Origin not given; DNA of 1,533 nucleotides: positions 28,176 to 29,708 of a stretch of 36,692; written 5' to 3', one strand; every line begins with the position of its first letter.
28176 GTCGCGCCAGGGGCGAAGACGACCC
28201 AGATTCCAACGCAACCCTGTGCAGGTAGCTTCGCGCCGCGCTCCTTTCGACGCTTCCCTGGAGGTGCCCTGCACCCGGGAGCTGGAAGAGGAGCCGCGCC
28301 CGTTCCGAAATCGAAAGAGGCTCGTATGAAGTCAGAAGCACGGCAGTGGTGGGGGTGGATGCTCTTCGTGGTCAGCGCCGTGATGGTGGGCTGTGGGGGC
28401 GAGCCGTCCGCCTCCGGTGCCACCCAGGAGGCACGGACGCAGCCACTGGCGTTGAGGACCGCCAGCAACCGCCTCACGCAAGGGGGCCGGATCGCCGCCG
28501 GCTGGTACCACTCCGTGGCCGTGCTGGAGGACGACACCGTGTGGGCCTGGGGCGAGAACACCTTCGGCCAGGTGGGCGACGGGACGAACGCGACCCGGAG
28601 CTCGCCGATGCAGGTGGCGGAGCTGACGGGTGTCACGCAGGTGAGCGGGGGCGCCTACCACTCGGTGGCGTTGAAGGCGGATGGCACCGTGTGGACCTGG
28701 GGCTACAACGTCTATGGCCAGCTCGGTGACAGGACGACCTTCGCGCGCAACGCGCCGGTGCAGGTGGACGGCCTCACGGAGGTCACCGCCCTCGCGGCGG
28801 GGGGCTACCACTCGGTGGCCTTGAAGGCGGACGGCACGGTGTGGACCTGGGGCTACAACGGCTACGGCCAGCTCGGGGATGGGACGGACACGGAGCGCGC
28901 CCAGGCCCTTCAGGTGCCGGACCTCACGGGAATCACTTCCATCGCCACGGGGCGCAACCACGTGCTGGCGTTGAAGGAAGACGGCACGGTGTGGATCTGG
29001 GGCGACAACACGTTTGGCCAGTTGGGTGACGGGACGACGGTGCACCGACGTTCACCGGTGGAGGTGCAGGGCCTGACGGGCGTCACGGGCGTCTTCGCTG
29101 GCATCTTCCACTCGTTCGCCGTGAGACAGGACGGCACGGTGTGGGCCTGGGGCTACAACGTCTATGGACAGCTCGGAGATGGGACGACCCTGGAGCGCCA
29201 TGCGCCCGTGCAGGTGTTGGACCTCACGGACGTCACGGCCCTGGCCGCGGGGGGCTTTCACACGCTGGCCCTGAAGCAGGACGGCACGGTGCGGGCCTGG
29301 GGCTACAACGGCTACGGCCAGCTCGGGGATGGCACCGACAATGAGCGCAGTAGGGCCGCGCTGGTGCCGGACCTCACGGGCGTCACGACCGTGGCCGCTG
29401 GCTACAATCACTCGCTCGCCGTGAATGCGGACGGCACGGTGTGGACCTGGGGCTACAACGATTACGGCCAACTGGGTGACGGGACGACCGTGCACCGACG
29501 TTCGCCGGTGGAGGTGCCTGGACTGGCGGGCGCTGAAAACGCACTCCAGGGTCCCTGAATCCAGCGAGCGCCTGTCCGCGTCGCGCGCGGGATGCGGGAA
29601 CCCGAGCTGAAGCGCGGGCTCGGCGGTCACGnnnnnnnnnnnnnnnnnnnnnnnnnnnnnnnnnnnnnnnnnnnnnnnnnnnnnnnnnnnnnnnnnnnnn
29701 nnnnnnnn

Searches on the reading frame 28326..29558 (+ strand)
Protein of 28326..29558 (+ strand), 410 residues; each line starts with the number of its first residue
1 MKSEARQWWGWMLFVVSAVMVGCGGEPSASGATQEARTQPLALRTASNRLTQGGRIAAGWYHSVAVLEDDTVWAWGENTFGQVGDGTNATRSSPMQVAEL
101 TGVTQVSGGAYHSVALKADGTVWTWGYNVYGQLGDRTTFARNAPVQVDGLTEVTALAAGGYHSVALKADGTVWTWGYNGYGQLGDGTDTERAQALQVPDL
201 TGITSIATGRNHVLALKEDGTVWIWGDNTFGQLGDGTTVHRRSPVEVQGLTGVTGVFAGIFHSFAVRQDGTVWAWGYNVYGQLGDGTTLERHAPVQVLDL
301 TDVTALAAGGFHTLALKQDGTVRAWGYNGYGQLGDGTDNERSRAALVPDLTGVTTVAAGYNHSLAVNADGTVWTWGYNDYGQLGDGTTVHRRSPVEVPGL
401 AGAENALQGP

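Call 3: search_protein_families(library=pfam, proteins=[window:28326-29558:+], max_evalue=0.01)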
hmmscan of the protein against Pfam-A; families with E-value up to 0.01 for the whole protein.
window:28326-29558:+ (410 aa): 6 families
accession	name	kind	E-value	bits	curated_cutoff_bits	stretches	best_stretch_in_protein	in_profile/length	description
PF25390.1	WD40_RLD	-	3.7e-105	352.7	150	2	198-400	139-347/363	RCC1-like domain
PF00415.24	RCC1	-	9.5e-90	295.5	21.7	7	119-166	1-50/50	Regulator of chromosome condensation (RCC1) repeat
PF13540.12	RCC1_2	-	2.9e-83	272.3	22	7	353-382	1-30/30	Regulator of chromosome condensation (RCC1) repeat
PF25384.1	Alsin_RLD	-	9.5e-26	91.5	100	3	181-237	253-311/405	Alsin RCC1-like domain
PF05593.20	RHS_repeat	-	1.4e-05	25.8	22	0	367-390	12-32/38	RHS Repeat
PF14269.12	Arylsulfotran_2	-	0.00051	20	27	0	107-151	56-100/301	Arylsulfotransferase (ASST)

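Call 14: find_encoding_contigs(protein=window:28326-29558:+, flank=10000, max_places=6)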
Protein window:28326-29558:+ (410 aa): no gene with exactly this product is on record in the collection.

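Call 22: search_protein_families(library=ncbifam, proteins=[window:28326-29558:+], max_evalue=0.001)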
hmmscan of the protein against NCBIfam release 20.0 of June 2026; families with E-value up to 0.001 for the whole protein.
window:28326-29558:+ (410 aa): 1 family
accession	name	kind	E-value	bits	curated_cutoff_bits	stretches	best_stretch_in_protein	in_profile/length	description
TIGR01643.1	YD_repeat_2x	repeat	8.9e-07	29.2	15.8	0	168-191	13-36/42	YD repeat-containing protein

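Call 38: find_homologous_proteins(query=window:28326-29558:+, max_evalue=1e-30)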
Query window:28326-29558:+ (410 aa): 5647 proteins with E <= 1e-30 among 8000 candidates; the best 120 are listed.
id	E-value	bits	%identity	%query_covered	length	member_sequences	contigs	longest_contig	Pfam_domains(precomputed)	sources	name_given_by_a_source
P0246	1.1e-206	705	39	88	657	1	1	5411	PF00415.25,PF13540.13,PF25384.2,PF25390.2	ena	-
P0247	1.5e-206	705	45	86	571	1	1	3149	PF00415.25,PF13540.13,PF25384.2,PF25390.2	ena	-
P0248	4.7e-198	677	51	89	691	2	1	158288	PF00415.25,PF13540.13,PF25384.2,PF25390.2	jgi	jgi:alpha-tubulin suppressor-like RCC1 family protein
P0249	2.7e-197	674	51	83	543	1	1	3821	PF00415.25,PF13540.13,PF25384.2,PF07833.17,PF25390.2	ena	-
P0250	3.2e-197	674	57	78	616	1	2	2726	PF00415.25,PF13540.13,PF25384.2,PF00353.26,PF25390.2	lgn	-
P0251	1.5e-189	649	42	93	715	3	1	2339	PF00415.25,PF13540.13,PF25384.2,PF25390.2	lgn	-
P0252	2.0e-189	648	47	93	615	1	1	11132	PF15406.13,PF00415.25,PF13540.13,PF25384.2,PF18166.7,PF25390.2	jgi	jgi:alpha-tubulin suppressor-like RCC1 family protein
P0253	2.3e-186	638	51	86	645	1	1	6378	PF00415.25,PF13540.13,PF25384.2,PF25390.2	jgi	jgi:alpha-tubulin suppressor-like RCC1 family protein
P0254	4.6e-186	637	46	83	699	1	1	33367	PF00415.25,PF13540.13,PF25384.2,PF25390.2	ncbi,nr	ncbi:MAG: RCC1 repeat-containing protein [Candidatus Omnitrophota bacterium]|nr:RCC1 repeat-containi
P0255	4.9e-181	621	45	94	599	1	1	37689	PF00415.25,PF13540.13,PF25384.2,PF25390.2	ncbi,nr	ncbi:MAG: hypothetical protein LBQ00_01870, partial [Syntrophobacterales bacterium]|nr:hypothetical 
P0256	5.3e-175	601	50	83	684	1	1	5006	PF07494.18,PF00415.25,PF13540.13,PF25384.2,PF25390.2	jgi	-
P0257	2.7e-169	582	49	84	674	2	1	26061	PF00415.25,PF13540.13,PF25384.2,PF25390.2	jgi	jgi:alpha-tubulin suppressor-like RCC1 family protein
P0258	3.2e-169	582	48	81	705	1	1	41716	PF00415.25,PF13287.13,PF13290.14,PF13540.13,PF25384.2,PF25390.2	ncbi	-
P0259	5.4e-169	581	49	83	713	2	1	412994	PF00415.25,PF13540.13,PF25384.2,PF25390.2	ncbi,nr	ncbi:hypothetical protein BO221_38790 [Archangium sp. Cb G35]|nr:hypothetical protein BO221_38790 [A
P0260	5.7e-169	581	39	81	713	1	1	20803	PF00415.25,PF13540.13,PF25384.2,PF25390.2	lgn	-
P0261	4.8e-166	571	46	91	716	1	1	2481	PF00415.25,PF13540.13,PF25384.2,PF25390.2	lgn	-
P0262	4.2e-165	568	40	92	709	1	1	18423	PF00415.25,PF13540.13,PF25384.2,PF25390.2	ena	-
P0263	4.1e-163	561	47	89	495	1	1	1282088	PF00415.25,PF13540.13,PF25384.2,PF25390.2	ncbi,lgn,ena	-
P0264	5.6e-163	561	43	84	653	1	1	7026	PF00415.25,PF13540.13,PF25384.2,PF25390.2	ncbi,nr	ncbi:MAG TPA: RCC1 repeat-containing protein [Archangium sp.]|nr:RCC1 repeat-containing protein [Arc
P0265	6.0e-163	561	54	80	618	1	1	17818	PF07679.23,PF13895.13,PF00415.25,PF13927.13,PF13540.13,PF25384.2,PF25390.2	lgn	-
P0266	1.6e-162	560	50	79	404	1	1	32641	PF00415.25,PF13540.13,PF25384.2,PF25390.2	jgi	jgi:alpha-tubulin suppressor-like RCC1 family protein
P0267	2.0e-160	553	46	88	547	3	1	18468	PF00415.25,PF13540.13,PF25384.2,PF25390.2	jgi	-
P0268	2.2e-160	552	46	86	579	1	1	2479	PF00415.25,PF13540.13,PF25384.2,PF25390.2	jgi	jgi:alpha-tubulin suppressor-like RCC1 family protein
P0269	3.6e-160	552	45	88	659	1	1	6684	PF00415.25,PF13540.13,PF25384.2,PF25390.2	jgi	jgi:alpha-tubulin suppressor-like RCC1 family protein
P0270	7.4e-159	547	53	82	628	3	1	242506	PF00415.25,PF13540.13,PF25384.2,PF25390.2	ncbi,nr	ncbi:RCC1 domain-containing protein [Planotetraspora phitsanulokensis]|nr:RCC1 domain-containing pro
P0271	1.9e-156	540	47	86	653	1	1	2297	PF00415.25,PF13540.13,PF25384.2,PF25390.2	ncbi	-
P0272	8.0e-156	537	51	84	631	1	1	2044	PF13715.13,PF00415.25,PF17802.8,PF13540.13,PF13620.13,PF25384.2,PF22904.4,PF17210.10,PF25390.2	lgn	-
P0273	1.2e-155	537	47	88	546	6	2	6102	PF00415.25,PF13540.13,PF25384.2,PF25390.2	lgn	-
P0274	4.6e-155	535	43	90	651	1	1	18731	PF00415.25,PF13540.13,PF25384.2,PF25390.2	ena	-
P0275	9.4e-155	534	57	82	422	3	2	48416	PF00415.25,PF13540.13,PF25384.2,PF25390.2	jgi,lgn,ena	-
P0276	1.9e-152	526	51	85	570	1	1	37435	PF00415.25,PF13540.13,PF25384.2,PF25390.2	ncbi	ncbi:MAG TPA: RCC1 repeat-containing protein, partial [Archangium sp.]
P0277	5.7e-152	525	49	75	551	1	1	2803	PF00415.25,PF16371.13,PF17802.8,PF13540.13,PF23193.2,PF13620.13,PF25384.2,PF17210.10,PF25390.2,PF13715.13,PF22902.3,PF09430.17,PF22904.4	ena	-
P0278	6.0e-152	525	47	87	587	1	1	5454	PF00415.25,PF13540.13,PF25384.2,PF25390.2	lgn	-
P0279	2.0e-150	520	49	87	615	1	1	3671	PF00415.25,PF13540.13,PF02368.25,PF25384.2,PF25390.2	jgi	jgi:alpha-tubulin suppressor-like RCC1 family protein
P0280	4.0e-150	519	47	84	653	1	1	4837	PF00415.25,PF13540.13,PF25384.2,PF25390.2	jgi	jgi:alpha-tubulin suppressor-like RCC1 family protein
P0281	1.2e-149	517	49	82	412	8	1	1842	PF00415.25,PF13540.13,PF25384.2,PF25390.2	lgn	-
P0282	2.0e-149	516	49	87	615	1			PF00415.25,PF13540.13,PF25384.2,PF25390.2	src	-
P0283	7.0e-149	515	49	81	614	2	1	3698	PF13715.13,PF00415.25,PF08308.18,PF17802.8,PF13540.13,PF13620.13,PF25384.2,PF22904.4,PF17210.10,PF25390.2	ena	-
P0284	9.8e-149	514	44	83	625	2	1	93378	PF00415.25,PF26008.1,PF13540.13,PF25384.2,PF25390.2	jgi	-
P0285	9.9e-149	514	44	83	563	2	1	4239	PF00415.25,PF13540.13,PF25384.2,PF25390.2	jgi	-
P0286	3.8e-148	512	54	83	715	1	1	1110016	PF07494.18,PF00415.25,PF13540.13,PF25384.2,PF00041.28,PF16656.12,PF25390.2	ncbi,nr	ncbi:MAG: RCC1 repeat-containing protein [Planctomycetia bacterium]|nr:RCC1 repeat-containing protei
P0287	7.0e-148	511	44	84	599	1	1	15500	PF00415.25,PF18962.8,PF13540.13,PF25384.2,PF25390.2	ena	-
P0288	7.3e-148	511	52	86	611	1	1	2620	PF00415.25,PF13540.13,PF25384.2,PF25390.2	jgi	jgi:alpha-tubulin suppressor-like RCC1 family protein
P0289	7.6e-148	511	41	85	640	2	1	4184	PF00415.25,PF13540.13,PF25384.2,PF25390.2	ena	-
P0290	1.2e-147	511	33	86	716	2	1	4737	PF00415.25,PF13540.13,PF25384.2,PF25390.2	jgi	-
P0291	1.3e-147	510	44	81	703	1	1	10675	PF00415.25,PF13540.13,PF25384.2,PF25390.2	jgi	jgi:alpha-tubulin suppressor-like RCC1 family protein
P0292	6.1e-147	508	43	89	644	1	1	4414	PF00415.25,PF13540.13,PF25384.2,PF25390.2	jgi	jgi:alpha-tubulin suppressor-like RCC1 family protein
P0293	2.7e-146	506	42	88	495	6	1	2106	PF00415.25,PF13540.13,PF25384.2,PF25390.2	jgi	-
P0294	1.1e-145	504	51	82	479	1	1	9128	PF00415.25,PF13540.13,PF13620.13,PF25384.2,PF25390.2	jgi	jgi:alpha-tubulin suppressor-like RCC1 family protein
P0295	2.3e-145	503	51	83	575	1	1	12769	PF00415.25,PF13540.13,PF25384.2,PF25390.2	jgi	-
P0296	3.2e-145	503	51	84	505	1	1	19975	PF00415.25,PF13540.13,PF25384.2,PF25390.2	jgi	-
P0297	2.2e-144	500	45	82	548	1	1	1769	PF00415.25,PF13540.13,PF25384.2,PF25390.2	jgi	-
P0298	6.2e-144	498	53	84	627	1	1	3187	PF00415.25,PF13540.13,PF25384.2,PF00041.28,PF25390.2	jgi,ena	jgi:alpha-tubulin suppressor-like RCC1 family protein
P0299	7.1e-144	498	51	86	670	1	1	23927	PF00415.25,PF13540.13,PF25384.2,PF25390.2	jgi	jgi:alpha-tubulin suppressor-like RCC1 family protein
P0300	8.3e-144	498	51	85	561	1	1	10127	PF13205.13,PF00415.25,PF13540.13,PF25384.2,PF25390.2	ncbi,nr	ncbi:MAG: Ig-like domain-containing protein [Deltaproteobacteria bacterium]|nr:Ig-like domain-contai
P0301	1.5e-143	497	46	88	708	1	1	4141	PF00801.27,PF00415.25,PF13540.13,PF25384.2,PF18911.7,PF25390.2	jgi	jgi:alpha-tubulin suppressor-like RCC1 family protein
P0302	2.5e-143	496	45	92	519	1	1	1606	PF00415.25,PF13540.13,PF25384.2,PF25390.2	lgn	-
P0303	2.9e-143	496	48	86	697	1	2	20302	PF00415.25,PF13540.13,PF25384.2,PF25390.2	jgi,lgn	jgi:alpha-tubulin suppressor-like RCC1 family protein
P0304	5.1e-143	495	49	87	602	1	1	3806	PF00415.25,PF13540.13,PF25384.2,PF25390.2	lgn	-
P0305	5.3e-143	495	48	85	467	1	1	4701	PF00415.25,PF18962.8,PF13540.13,PF25384.2,PF25390.2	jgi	jgi:alpha-tubulin suppressor-like RCC1 family protein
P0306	1.2e-142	494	46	84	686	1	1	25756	PF00415.25,PF13540.13,PF25384.2,PF25390.2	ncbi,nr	ncbi:MAG: RCC1 repeat-containing protein [Acidobacteriia bacterium]|nr:RCC1 repeat-containing protei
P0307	2.5e-142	493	53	86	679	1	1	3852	PF00415.25,PF13540.13,PF25384.2,PF25390.2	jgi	-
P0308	6.8e-142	492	52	81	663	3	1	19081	PF00415.25,PF13540.13,PF25384.2,PF25390.2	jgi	-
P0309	8.6e-142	491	42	86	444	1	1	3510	PF12733.14,PF00415.25,PF13540.13,PF25384.2,PF25390.2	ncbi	ncbi:MAG: cadherin-like beta sandwich domain-containing protein, partial [Clostridia bacterium]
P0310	2.0e-141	490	49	91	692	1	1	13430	PF00415.25,PF13540.13,PF25384.2,PF25390.2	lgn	-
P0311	2.7e-141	490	51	85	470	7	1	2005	PF00415.25,PF13540.13,PF25384.2,PF25390.2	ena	-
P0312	3.1e-141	489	55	70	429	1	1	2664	PF00415.25,PF13540.13,PF02368.25,PF25384.2,PF25390.2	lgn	-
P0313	1.6e-140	487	48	84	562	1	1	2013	PF00415.25,PF13540.13,PF25384.2,PF25390.2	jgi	jgi:alpha-tubulin suppressor-like RCC1 family protein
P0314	1.8e-140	487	52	84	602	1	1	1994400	PF17963.8,PF00415.25,PF13540.13,PF25384.2,PF25390.2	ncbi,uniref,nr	ncbi:RCC1 repeat-containing protein [Corallococcus exiguus]|uniref:RCC1 domain-containing protein n=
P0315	2.7e-140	486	55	84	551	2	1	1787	PF00415.25,PF13540.13,PF25384.2,PF25390.2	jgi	jgi:alpha-tubulin suppressor-like RCC1 family protein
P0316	5.2e-140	485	54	83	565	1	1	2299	PF00415.25,PF13540.13,PF25384.2,PF25390.2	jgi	jgi:alpha-tubulin suppressor-like RCC1 family protein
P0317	6.4e-140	485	44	82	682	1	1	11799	PF00415.25,PF13540.13,PF25384.2,PF25390.2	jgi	jgi:alpha-tubulin suppressor-like RCC1 family protein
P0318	1.1e-139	484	46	89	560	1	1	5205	PF00415.25,PF13540.13,PF25384.2,PF07833.17,PF25390.2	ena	-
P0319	1.4e-139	484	56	83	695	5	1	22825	PF00415.25,PF13540.13,PF00395.26,PF25384.2,PF25390.2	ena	-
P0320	7.3e-139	482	47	80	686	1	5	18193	PF00415.25,PF16640.12,PF13540.13,PF25384.2,PF25390.2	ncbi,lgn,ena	-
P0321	8.1e-139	481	48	88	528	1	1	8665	PF00415.25,PF13540.13,PF25384.2,PF25390.2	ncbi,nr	ncbi:MAG: hypothetical protein HY655_02310, partial [Acidobacteria bacterium]|nr:hypothetical protei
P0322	1.4e-138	481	52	85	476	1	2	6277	PF00415.25,PF18962.8,PF13540.13,PF25384.2,PF11589.15,PF25390.2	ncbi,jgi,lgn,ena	-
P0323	5.0e-138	479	49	86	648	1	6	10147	PF00415.25,PF13540.13,PF25384.2,PF25390.2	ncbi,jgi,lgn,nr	ncbi:MAG: hypothetical protein FJ266_11165 [Planctomycetes bacterium]|nr:hypothetical protein [Planc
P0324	6.9e-138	478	46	84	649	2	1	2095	PF00415.25,PF13540.13,PF25384.2,PF25390.2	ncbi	ncbi:MAG: RCC1 repeat-containing protein, partial [Chloroflexota bacterium]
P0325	8.3e-138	478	50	83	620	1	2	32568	PF13431.13,PF13240.12,PF23914.2,PF13414.13,PF00415.25,PF24463.2,PF13176.13,PF13540.13,PF13428.13,PF25384.2,PF25390.2,PF14559.13,PF00515.35,PF13424.13,PF13432.13,PF13181.13,PF07719.24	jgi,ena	-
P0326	2.5e-137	477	58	71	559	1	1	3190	PF00415.25,PF13540.13,PF25384.2,PF20148.5,PF25390.2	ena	-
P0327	2.8e-137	476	50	85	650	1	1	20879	PF00415.25,PF13540.13,PF25384.2,PF25390.2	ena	-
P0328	5.2e-137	475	51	86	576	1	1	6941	PF00415.25,PF13540.13,PF25384.2,PF25390.2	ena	-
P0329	1.4e-136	474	55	84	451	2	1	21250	PF00415.25,PF13540.13,PF25384.2,PF25390.2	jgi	-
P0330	1.4e-136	474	41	88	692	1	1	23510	PF00415.25,PF13540.13,PF25384.2,PF25390.2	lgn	-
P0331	6.3e-136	472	48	83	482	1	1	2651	PF00415.25,PF13540.13,PF14446.13,PF25384.2,PF25390.2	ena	-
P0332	1.7e-135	470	41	86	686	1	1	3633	PF00415.25,PF13540.13,PF25384.2,PF25390.2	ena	-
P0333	1.9e-135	470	45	90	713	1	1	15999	PF00415.25,PF13540.13,PF25384.2,PF25390.2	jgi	jgi:alpha-tubulin suppressor-like RCC1 family protein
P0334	3.2e-135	470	55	84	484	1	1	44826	PF00415.25,PF13540.13,PF25384.2,PF25390.2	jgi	jgi:alpha-tubulin suppressor-like RCC1 family protein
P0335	6.1e-135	469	51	77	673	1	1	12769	PF00415.25,PF13540.13,PF25384.2,PF25390.2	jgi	-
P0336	7.7e-135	468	45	83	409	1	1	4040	PF00415.25,PF13540.13,PF25384.2,PF25390.2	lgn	-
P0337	1.3e-134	468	51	84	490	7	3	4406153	PF00415.25,PF13540.13,PF25384.2,PF25390.2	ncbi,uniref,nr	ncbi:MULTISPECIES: RCC1 repeat- and reductase domain-containing protein [Candidatus Kuenenia]|uniref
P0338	1.4e-134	467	41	71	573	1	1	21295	PF00415.25,PF13287.13,PF13290.14,PF13540.13,PF25384.2,PF25390.2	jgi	-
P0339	1.6e-134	467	41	82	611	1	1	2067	PF00415.25,PF13540.13,PF25390.2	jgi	jgi:alpha-tubulin suppressor-like RCC1 family protein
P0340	2.0e-134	467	38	90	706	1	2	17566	PF00415.25,PF13540.13,PF25384.2,PF25390.2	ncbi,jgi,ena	-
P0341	2.8e-134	466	38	87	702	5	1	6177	PF00415.25,PF13540.13,PF25384.2,PF25390.2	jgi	jgi:alpha-tubulin suppressor-like RCC1 family protein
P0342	3.0e-134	466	57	83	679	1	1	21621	PF00415.25,PF13540.13,PF00395.26,PF25384.2,PF25390.2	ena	-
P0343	1.1e-133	465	49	81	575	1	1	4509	PF00415.25,PF13540.13,PF25384.2,PF25390.2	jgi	jgi:hypothetical protein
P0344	1.2e-133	464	52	80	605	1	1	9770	PF00415.25,PF13540.13,PF25384.2,PF25390.2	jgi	jgi:alpha-tubulin suppressor-like RCC1 family protein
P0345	2.3e-133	463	45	84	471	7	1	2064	PF00415.25,PF18962.8,PF13540.13,PF25384.2,PF25390.2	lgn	-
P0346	2.5e-133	463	46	76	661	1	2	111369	PF01839.30,PF16743.11,PF00415.25,PF13517.13,PF13540.13,PF25384.2,PF07483.17,PF25390.2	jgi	jgi:alpha-tubulin suppressor-like RCC1 family protein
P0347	3.0e-133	463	50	84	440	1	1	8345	PF00415.25,PF07312.17,PF13540.13,PF25384.2,PF25390.2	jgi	jgi:alpha-tubulin suppressor-like RCC1 family protein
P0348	3.7e-133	463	44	83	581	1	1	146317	PF00415.25,PF13540.13,PF25384.2,PF25390.2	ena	-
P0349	4.7e-133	462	48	82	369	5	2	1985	PF00415.25,PF13540.13,PF25384.2,PF25390.2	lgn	-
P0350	7.1e-133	462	52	86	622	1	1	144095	PF00415.25,PF13540.13,PF25384.2,PF25390.2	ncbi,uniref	ncbi:RCC1 domain-containing protein [Deinococcus altitudinis]|uniref:RCC1 domain-containing protein 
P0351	1.3e-132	461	48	89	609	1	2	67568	PF00415.25,PF13540.13,PF25384.2,PF00041.28,PF25390.2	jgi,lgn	jgi:alpha-tubulin suppressor-like RCC1 family protein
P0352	1.5e-132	461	56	84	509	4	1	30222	PF00415.25,PF13540.13,PF25384.2,PF25390.2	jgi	-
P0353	1.6e-132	461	49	84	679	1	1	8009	PF01839.30,PF00415.25,PF13517.13,PF13540.13,PF25384.2,PF25390.2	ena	-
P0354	3.7e-132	459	48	87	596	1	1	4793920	PF00415.25,PF13540.13,PF25384.2,PF25390.2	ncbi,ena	-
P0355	5.0e-132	459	37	83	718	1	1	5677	PF00415.25,PF13540.13,PF25390.2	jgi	jgi:alpha-tubulin suppressor-like RCC1 family protein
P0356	9.6e-132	458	47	76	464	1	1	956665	PF00415.25,PF18962.8,PF13540.13,PF25384.2,PF25390.2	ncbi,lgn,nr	ncbi:MAG TPA: T9SS type A sorting domain-containing protein [Fluviicola sp.]|nr:T9SS type A sorting 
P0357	1.0e-131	458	49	85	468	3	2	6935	PF00415.25,PF18962.8,PF13540.13,PF25384.2,PF25390.2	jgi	jgi:alpha-tubulin suppressor-like RCC1 family protein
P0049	1.2e-131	458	60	85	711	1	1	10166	PF22352.3,PF17963.8,PF00415.25,PF13540.13,PF05345.19,PF25384.2,PF18911.7,PF25390.2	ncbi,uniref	ncbi:RCC1 domain-containing protein, partial [Corallococcus carmarthensis]|uniref:RCC1 domain-contai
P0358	2.7e-131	457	49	83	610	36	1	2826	PF00415.25,PF13540.13,PF25384.2,PF00041.28,PF16656.12,PF25390.2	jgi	jgi:alpha-tubulin suppressor-like RCC1 family protein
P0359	4.7e-131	456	55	76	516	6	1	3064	PF00415.25,PF13540.13,PF25384.2,PF25390.2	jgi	jgi:alpha-tubulin suppressor-like RCC1 family protein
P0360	5.0e-131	456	56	72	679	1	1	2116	PF15780.12,PF00415.25,PF20009.5,PF13540.13,PF25384.2,PF22544.3,PF25390.2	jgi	-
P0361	5.1e-131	456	46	85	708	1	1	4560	PF00415.25,PF13540.13,PF25384.2,PF25390.2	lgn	-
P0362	7.9e-131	455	47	83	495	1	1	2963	PF00415.25,PF13540.13,PF14446.13,PF25384.2,PF25390.2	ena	-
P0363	3.0e-130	453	56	67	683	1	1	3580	PF17963.8,PF17892.8,PF00415.25,PF17803.8,PF13540.13,PF25384.2,PF25390.2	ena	-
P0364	3.5e-130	453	40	79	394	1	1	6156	PF00415.25,PF13540.13,PF25384.2,PF25390.2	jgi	jgi:alpha-tubulin suppressor-like RCC1 family protein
